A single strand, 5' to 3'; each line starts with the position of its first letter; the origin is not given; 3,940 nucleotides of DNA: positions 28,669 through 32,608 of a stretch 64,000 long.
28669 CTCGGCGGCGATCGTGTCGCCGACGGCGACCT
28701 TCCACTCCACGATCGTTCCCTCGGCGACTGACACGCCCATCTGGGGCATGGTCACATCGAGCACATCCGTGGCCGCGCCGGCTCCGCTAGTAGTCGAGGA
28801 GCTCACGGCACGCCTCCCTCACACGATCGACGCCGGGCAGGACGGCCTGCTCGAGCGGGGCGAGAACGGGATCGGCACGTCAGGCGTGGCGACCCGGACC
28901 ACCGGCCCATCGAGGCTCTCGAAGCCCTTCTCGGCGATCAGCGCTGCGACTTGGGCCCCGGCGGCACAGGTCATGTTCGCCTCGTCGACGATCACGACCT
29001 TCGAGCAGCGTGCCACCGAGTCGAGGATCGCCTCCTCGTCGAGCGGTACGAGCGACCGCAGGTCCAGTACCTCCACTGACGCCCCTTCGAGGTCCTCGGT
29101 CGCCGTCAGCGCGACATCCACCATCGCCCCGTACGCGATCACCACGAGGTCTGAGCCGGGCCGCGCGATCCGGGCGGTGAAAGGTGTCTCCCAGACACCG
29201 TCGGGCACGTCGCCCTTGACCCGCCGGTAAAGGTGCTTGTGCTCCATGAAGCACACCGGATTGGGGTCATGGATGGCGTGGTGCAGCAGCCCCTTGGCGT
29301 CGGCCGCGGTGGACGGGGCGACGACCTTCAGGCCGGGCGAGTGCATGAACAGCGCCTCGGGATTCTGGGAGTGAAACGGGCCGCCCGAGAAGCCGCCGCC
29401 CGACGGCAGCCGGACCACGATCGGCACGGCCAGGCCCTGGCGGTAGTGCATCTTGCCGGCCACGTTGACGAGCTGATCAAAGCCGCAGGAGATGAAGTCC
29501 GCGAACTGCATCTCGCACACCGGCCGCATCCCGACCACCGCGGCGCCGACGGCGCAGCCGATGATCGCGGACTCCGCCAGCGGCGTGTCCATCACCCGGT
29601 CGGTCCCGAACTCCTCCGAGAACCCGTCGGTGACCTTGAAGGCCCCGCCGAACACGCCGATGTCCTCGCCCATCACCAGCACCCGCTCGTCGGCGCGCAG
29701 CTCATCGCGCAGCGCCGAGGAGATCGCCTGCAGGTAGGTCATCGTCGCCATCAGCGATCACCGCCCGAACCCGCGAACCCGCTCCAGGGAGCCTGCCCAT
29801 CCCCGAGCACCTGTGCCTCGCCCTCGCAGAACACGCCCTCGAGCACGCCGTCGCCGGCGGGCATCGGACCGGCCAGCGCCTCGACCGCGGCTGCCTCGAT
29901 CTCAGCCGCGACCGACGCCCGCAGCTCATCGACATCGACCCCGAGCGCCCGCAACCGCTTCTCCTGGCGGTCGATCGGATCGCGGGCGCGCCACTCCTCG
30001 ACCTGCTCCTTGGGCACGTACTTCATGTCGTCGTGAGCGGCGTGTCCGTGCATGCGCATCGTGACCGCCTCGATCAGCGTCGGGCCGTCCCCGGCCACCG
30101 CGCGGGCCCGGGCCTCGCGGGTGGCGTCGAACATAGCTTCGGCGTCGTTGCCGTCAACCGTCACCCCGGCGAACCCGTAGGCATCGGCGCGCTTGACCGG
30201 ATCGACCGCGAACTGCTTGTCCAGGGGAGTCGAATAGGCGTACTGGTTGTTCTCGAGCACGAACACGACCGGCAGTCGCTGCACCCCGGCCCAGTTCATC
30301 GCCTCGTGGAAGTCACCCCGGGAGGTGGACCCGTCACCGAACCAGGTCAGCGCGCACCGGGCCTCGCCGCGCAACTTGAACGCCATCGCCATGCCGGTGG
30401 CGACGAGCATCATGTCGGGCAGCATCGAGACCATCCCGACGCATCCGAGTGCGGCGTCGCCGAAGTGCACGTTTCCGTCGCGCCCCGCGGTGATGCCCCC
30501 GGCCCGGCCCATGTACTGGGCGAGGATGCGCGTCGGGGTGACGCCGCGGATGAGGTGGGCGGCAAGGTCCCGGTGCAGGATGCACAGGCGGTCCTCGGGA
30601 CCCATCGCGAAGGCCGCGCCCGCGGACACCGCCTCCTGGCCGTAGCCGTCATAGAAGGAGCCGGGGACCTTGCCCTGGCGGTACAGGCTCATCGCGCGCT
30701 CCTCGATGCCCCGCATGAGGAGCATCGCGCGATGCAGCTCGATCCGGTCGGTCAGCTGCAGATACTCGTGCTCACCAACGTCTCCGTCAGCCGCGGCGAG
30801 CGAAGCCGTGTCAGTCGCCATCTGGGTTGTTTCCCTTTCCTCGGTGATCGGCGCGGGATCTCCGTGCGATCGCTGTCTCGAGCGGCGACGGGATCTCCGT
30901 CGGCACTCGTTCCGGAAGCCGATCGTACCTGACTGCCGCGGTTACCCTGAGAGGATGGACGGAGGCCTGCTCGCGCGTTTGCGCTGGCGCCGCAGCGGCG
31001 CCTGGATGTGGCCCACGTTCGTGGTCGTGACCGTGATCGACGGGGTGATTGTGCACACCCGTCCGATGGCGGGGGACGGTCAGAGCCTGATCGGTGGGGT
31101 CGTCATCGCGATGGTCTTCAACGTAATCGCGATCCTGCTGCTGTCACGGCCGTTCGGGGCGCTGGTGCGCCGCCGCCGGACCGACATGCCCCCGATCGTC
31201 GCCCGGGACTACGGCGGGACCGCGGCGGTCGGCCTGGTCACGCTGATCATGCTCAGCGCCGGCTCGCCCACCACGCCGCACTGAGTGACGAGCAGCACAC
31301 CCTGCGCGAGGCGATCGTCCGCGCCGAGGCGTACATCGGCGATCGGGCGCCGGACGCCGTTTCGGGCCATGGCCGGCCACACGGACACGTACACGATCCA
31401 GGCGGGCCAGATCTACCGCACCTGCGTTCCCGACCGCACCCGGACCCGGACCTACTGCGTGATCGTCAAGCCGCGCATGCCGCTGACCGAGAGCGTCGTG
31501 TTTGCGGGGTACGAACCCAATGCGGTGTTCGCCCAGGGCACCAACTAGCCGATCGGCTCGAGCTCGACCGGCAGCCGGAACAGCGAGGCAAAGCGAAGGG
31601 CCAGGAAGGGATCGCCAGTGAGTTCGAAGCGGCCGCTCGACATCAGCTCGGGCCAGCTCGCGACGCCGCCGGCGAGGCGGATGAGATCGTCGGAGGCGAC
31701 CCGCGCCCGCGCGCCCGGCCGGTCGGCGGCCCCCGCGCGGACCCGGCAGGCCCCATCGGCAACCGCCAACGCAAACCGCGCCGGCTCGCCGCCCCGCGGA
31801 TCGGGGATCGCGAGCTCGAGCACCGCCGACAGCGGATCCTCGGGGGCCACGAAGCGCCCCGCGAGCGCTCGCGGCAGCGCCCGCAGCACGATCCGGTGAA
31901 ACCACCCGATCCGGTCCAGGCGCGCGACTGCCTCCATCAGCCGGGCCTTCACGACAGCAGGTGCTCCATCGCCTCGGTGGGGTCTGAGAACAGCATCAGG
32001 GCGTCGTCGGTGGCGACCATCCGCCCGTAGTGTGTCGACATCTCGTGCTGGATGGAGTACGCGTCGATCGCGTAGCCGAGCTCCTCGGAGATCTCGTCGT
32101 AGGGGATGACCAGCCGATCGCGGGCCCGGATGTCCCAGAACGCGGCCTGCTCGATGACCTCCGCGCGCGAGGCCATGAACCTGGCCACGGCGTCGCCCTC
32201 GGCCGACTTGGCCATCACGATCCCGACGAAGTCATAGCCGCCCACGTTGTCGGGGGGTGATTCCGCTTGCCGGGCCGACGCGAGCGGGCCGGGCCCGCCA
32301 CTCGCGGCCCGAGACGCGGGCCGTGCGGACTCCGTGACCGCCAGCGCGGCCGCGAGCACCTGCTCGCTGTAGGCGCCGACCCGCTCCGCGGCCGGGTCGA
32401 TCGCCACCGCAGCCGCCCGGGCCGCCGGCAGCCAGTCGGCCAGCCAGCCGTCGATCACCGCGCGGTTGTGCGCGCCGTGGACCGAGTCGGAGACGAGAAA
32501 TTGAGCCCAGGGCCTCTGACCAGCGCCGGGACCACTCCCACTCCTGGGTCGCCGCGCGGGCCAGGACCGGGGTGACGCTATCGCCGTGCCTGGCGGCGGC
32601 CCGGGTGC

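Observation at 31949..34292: Reductase, beta subunit and coupling protein of a di-iron monooxygenase fused into one polypeptide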

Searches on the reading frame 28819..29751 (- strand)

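Call 45: search_protein_families(library=ncbifam, proteins=[window:28819-29751:-], max_evalue=0.00001)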
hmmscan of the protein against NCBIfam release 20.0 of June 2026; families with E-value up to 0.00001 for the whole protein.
window:28819-29751:- (310 aa): 7 families
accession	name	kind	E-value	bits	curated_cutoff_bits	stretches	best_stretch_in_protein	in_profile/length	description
NF006667.0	PRK09212.1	subfamily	1.4e-87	293.7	321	1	1-299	1-303/327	pyruvate dehydrogenase complex E1 component subunit beta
NF008854.0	PRK11892.1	equivalog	6.4e-82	275.7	454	1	1-297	139-440/464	pyruvate dehydrogenase complex E1 component subunit beta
TIGR00204.1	dxs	equivalog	4.1e-18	65.2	465.95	1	5-295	311-589/616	1-deoxy-D-xylulose-5-phosphate synthase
NF004559.0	PRK05899.2-5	equivalog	2.7e-15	55.6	488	1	9-291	323-595/627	transketolase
NF008968.0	PRK12315.1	subfamily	8.3e-13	47.4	510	1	4-278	279-543/582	1-deoxy-D-xylulose-5-phosphate synthase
NF003933.0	PRK05444.2-2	equivalog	1.3e-12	47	395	1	42-287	327-571/606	1-deoxy-D-xylulose-5-phosphate synthase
NF004556.0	PRK05899.2-2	equivalog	4e-07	28.7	575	1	195-278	515-599/639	transketolase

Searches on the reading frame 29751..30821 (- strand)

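Call 45: search_protein_families(library=ncbifam, proteins=[window:29751-30821:-], max_evalue=0.00001)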
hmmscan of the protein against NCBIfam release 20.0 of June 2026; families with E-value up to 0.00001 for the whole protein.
window:29751-30821:- (356 aa): 6 families
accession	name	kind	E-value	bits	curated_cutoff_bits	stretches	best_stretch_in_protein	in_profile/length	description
TIGR03181.1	PDH_E1_alph_x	equivalog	1.3e-76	257.8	411.35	1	25-335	25-331/341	pyruvate dehydrogenase (acetyl-transferring) E1 component subunit alpha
TIGR03182.1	PDH_E1_alph_y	equivalog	4.5e-69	232.8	393.85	1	27-331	5-314/315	pyruvate dehydrogenase (acetyl-transferring) E1 component subunit alpha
NF004559.0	PRK05899.2-5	equivalog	2.7e-12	45.7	488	1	138-267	132-260/627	transketolase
NF004556.0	PRK05899.2-2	equivalog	9.1e-07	27.5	575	1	140-261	133-251/639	transketolase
TIGR00204.1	dxs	equivalog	1.8e-06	26.8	465.95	1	140-199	119-178/616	1-deoxy-D-xylulose-5-phosphate synthase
TIGR00232.1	tktlase_bact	equivalog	5.1e-06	25.1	682.25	1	159-266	147-253/654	transketolase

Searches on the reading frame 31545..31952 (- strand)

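Call 3: search_protein_families(library=pfam, proteins=[window:31545-31952:-], max_evalue=0.01)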
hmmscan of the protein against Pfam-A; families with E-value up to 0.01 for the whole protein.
window:31545-31952:- (135 aa): 3 families
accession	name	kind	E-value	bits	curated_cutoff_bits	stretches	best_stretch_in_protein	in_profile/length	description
PF02036.22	SCP2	-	8.5e-07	29.7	21.3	1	40-125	18-100/101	SCP-2 sterol transfer family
PF14864.11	Alkyl_sulf_C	-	0.0074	17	27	1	44-126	35-114/125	Alkyl sulfatase C-terminal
PF13530.11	SCP2_2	-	0.0091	17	23.2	0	27-116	2-88/105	Sterol carrier protein domain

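Call 45: search_protein_families(library=ncbifam, proteins=[window:31545-31952:-], max_evalue=0.00001)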
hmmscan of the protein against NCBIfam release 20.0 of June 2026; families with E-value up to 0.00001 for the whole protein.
window:31545-31952:- (135 aa): 0 families

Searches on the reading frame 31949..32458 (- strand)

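Call 3: search_protein_families(library=pfam, proteins=[window:31949-32458:-], max_evalue=0.01)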
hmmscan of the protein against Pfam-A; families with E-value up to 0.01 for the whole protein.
window:31949-32458:- (169 aa): 1 family
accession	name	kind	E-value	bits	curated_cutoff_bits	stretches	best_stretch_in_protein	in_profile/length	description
PF02406.22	MmoB_DmpM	-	3e-16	59.8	25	1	77-156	2-84/85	MmoB/DmpM family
